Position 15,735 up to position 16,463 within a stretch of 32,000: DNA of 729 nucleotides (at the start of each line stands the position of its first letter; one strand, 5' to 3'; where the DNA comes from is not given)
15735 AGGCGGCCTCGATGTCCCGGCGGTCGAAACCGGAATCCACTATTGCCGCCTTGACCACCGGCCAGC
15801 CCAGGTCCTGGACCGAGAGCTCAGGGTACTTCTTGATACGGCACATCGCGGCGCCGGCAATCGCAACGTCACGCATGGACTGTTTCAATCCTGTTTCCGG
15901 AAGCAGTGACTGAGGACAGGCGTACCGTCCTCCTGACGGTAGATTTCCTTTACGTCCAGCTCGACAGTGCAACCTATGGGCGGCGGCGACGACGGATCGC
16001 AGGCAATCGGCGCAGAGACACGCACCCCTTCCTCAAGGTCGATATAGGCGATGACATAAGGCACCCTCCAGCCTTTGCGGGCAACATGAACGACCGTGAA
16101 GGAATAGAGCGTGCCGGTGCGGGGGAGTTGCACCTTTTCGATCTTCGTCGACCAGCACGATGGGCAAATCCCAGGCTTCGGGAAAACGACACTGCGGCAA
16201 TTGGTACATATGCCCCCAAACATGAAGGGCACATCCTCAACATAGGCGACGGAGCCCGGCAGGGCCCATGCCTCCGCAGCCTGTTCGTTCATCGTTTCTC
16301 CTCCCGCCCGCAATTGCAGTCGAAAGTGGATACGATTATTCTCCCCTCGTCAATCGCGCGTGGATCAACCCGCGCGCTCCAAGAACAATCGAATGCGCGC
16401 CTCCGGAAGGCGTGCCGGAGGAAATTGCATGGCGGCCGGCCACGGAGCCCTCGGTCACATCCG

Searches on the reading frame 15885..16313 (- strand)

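Call 16: search_protein_families(library=pfam, proteins=[window:15885-16313:-], max_evalue=0.01)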
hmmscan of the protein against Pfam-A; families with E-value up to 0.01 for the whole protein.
window:15885-16313:- (142 aa): 3 families
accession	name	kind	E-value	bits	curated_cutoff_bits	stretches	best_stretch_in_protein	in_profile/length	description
PF01796.24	OB_ChsH2_C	-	1.3e-15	57.5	27.1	1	61-119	2-62/65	ChsH2, C-terminal OB-fold domain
PF12172.15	zf-ChsH2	-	2.1e-06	27.8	23.2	1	33-59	11-37/37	ChsH2, rubredoxin-like zinc ribbon domain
PF18551.6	TackOD1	-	0.0082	16.2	32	0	35-62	76-103/188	Thaumarchaeal output domain 1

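Call 46: search_protein_families(library=ncbifam, proteins=[window:15885-16313:-], max_evalue=1e-10)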
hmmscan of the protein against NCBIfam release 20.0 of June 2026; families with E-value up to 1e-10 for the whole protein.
window:15885-16313:- (142 aa): 1 family
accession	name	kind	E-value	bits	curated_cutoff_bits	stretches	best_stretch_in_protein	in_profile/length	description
NF053627.1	BnzsclthlBbsAGT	equivalog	7.2e-26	90.9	250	1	27-140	32-144/145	benzoylsuccinyl-CoA thiolase subunit BbsA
